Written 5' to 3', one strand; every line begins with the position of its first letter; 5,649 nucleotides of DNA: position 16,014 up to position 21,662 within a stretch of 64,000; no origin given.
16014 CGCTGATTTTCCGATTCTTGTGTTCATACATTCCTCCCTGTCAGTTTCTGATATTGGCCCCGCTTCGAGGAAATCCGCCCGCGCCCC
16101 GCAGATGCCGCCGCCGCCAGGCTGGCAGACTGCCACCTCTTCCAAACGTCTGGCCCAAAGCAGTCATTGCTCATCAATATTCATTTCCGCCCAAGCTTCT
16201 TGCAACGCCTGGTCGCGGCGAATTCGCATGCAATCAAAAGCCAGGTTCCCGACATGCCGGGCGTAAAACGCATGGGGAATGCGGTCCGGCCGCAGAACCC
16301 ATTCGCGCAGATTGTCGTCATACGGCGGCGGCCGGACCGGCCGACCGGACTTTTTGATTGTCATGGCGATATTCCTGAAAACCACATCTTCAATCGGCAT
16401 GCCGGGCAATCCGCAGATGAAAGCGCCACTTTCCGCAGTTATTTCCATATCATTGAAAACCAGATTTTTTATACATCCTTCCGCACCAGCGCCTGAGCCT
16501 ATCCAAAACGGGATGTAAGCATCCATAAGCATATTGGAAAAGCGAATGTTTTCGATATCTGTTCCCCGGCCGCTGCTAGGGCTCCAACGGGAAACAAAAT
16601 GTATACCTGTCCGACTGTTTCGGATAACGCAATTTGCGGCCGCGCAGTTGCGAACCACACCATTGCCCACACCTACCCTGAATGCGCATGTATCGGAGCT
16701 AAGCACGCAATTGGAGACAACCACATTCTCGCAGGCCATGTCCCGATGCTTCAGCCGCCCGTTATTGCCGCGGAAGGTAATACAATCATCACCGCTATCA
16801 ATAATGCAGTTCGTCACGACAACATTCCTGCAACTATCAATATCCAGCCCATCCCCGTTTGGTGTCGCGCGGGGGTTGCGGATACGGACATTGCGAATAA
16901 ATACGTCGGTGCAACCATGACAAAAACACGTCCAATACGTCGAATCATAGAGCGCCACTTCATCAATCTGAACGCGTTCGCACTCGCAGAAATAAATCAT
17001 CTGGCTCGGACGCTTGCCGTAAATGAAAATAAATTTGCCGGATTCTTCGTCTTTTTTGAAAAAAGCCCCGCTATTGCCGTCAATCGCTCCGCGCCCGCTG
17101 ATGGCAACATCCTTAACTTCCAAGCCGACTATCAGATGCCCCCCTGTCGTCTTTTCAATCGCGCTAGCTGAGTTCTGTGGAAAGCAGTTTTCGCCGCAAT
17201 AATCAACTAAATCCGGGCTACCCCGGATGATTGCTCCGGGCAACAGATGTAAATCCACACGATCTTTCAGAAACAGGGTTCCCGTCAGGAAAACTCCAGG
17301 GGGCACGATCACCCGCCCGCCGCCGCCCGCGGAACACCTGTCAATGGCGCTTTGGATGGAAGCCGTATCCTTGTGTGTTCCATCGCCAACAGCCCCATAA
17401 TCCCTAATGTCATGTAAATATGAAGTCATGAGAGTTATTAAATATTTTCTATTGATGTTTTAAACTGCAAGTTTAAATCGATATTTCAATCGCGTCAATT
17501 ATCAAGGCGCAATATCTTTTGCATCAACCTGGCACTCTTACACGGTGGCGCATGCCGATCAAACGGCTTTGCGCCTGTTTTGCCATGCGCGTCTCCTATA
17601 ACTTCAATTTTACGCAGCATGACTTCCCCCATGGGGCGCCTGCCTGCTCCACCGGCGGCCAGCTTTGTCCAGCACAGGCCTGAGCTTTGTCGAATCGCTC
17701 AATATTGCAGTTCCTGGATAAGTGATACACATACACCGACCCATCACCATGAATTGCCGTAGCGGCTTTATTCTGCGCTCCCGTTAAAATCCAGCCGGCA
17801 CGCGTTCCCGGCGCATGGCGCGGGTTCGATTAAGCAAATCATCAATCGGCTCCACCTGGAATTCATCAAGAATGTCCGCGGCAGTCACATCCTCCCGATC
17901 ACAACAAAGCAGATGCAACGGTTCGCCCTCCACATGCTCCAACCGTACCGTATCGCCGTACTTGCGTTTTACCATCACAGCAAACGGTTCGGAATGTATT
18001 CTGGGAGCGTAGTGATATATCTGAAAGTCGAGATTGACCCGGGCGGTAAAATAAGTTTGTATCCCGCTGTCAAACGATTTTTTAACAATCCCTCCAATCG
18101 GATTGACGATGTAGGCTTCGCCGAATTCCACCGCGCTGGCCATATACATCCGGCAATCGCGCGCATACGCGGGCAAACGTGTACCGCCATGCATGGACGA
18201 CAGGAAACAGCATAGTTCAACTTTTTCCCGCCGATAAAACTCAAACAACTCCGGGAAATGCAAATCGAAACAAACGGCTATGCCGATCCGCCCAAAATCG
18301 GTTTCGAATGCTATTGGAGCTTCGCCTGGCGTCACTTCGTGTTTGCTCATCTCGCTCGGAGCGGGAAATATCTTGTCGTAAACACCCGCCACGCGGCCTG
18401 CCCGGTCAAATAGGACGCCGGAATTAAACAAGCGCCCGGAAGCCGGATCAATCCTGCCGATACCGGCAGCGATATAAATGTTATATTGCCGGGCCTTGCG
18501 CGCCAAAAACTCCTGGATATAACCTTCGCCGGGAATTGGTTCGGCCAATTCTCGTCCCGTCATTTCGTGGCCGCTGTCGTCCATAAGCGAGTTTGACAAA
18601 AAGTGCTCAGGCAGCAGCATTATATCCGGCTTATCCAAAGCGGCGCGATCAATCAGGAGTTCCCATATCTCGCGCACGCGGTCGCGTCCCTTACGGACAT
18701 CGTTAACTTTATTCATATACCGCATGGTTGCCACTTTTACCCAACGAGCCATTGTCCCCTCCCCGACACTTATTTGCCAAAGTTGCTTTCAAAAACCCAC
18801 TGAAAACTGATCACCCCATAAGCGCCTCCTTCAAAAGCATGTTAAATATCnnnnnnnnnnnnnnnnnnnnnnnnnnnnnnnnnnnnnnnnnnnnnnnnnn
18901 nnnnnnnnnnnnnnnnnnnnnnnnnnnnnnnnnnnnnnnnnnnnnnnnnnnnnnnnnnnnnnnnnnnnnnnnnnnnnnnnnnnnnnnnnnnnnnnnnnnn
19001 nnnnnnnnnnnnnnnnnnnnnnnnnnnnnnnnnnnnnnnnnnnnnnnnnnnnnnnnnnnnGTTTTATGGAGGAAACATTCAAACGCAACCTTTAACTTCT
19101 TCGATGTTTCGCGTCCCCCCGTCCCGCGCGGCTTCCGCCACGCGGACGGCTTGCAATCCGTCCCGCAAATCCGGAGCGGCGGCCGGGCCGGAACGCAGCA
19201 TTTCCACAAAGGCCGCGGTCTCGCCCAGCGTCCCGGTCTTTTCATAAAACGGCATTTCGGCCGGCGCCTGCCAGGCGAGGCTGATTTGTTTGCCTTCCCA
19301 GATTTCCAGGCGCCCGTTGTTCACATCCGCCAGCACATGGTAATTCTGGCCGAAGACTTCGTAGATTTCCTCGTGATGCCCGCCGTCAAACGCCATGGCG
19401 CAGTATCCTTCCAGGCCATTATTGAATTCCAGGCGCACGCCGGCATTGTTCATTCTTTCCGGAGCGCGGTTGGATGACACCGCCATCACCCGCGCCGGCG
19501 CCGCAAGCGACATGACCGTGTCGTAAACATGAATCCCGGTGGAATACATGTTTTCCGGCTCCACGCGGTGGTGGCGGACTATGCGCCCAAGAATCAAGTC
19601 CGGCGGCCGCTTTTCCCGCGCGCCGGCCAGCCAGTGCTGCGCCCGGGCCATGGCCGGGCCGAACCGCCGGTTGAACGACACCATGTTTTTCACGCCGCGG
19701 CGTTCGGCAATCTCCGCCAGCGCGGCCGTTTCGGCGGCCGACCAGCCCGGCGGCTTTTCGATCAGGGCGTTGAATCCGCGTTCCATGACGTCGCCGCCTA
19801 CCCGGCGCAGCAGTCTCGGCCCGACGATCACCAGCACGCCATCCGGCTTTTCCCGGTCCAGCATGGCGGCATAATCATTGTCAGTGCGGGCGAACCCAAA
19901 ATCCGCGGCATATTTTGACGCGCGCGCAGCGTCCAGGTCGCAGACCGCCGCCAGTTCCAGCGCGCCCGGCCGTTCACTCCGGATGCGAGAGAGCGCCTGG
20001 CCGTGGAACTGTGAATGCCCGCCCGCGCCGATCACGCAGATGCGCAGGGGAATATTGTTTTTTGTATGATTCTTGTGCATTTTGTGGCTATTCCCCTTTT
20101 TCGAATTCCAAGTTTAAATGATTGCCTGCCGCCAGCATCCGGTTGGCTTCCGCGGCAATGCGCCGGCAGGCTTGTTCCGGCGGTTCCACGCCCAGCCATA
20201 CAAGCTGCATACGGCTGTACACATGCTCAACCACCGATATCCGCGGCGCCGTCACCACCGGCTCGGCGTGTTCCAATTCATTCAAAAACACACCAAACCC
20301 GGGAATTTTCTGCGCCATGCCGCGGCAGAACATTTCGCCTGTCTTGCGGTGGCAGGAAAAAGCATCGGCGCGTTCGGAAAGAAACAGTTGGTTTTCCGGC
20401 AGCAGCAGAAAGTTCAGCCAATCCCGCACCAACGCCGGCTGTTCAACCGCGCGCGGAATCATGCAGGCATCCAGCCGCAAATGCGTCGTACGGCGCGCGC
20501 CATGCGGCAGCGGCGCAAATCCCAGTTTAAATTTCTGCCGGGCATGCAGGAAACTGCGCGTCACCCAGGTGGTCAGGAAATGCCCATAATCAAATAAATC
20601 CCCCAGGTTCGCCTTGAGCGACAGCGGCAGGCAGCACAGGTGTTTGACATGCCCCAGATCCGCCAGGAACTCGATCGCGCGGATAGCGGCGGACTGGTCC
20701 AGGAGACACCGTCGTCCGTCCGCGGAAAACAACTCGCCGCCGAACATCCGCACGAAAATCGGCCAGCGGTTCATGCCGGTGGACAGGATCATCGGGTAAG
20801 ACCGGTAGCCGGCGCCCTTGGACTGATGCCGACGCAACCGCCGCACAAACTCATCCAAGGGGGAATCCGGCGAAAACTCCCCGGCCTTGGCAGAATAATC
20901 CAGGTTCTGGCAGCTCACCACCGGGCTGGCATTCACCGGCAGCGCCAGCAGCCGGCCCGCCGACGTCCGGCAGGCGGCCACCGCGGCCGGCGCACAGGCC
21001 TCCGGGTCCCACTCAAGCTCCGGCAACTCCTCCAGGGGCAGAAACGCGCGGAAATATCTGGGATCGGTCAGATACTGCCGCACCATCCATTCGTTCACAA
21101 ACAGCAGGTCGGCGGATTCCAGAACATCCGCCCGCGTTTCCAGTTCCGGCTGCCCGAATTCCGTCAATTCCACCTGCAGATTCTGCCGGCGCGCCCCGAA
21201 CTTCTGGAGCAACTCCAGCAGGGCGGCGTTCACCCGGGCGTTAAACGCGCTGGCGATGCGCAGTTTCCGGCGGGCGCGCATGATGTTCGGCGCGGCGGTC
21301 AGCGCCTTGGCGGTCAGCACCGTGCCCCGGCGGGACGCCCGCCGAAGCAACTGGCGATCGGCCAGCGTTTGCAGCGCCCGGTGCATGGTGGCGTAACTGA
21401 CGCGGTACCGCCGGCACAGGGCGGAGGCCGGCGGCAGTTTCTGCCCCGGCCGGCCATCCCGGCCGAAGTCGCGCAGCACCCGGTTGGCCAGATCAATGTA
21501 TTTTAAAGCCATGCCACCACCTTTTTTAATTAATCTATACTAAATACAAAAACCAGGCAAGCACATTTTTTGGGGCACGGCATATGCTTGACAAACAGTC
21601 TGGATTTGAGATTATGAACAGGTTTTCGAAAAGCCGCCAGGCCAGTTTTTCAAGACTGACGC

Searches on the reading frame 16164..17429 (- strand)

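Call 26: search_protein_families(library=pfam, proteins=[window:16164-17429:-], max_evalue=0.001)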
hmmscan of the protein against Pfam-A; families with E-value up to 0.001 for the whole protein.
window:16164-17429:- (421 aa): 3 families
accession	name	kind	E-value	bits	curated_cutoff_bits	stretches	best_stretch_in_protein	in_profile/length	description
PF00295.23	Glyco_hydro_28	-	2.7e-22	79.7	22.9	1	91-303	44-241/324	Glycosyl hydrolases family 28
PF12708.12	Pect-lyase_RHGA_epim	-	4.2e-14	53.3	27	1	8-49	4-46/213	Rhamnogalacturonase A/epimerase, pectate lyase-like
PF13229.12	Beta_helix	-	5.6e-05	23.3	25.9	1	145-281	26-147/158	Right handed beta helix region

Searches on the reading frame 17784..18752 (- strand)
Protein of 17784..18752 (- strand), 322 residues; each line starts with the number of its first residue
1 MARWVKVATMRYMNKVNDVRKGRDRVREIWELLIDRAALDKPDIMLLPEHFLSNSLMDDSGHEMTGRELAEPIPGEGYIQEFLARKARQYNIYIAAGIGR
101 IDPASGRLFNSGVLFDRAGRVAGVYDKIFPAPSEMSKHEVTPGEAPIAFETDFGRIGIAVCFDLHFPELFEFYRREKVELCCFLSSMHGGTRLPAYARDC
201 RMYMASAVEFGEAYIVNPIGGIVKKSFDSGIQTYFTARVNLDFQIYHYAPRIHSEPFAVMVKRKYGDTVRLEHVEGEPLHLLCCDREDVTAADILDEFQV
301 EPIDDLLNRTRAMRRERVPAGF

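Call 26: search_protein_families(library=pfam, proteins=[window:17784-18752:-], max_evalue=0.001)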
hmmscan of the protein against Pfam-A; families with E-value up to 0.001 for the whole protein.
window:17784-18752:- (322 aa): 1 family
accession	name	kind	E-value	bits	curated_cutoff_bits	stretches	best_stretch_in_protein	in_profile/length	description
PF00795.27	CN_hydrolase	-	1.3e-21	77.5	23.2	1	28-240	19-247/256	Carbon-nitrogen hydrolase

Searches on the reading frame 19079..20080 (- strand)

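Call 26: search_protein_families(library=pfam, proteins=[window:19079-20080:-], max_evalue=0.001)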
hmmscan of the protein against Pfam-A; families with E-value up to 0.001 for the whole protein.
window:19079-20080:- (333 aa): 2 families
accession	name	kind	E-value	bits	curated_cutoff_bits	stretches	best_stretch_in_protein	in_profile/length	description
PF01408.29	GFO_IDH_MocA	-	7e-16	59.4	24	1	12-135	1-119/120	Oxidoreductase family, NAD-binding Rossmann fold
PF02894.22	GFO_IDH_MocA_C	-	0.00016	22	22.9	1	179-318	44-206/218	Oxidoreductase family, C-terminal alpha/beta domain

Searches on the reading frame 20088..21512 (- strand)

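Call 26: search_protein_families(library=pfam, proteins=[window:20088-21512:-], max_evalue=0.001)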
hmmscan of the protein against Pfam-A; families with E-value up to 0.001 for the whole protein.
window:20088-21512:- (474 aa): 1 family
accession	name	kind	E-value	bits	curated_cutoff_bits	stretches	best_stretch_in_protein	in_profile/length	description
PF00392.27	GntR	-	7.2e-09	35.6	27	1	21-65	19-63/64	Bacterial regulatory proteins, gntR family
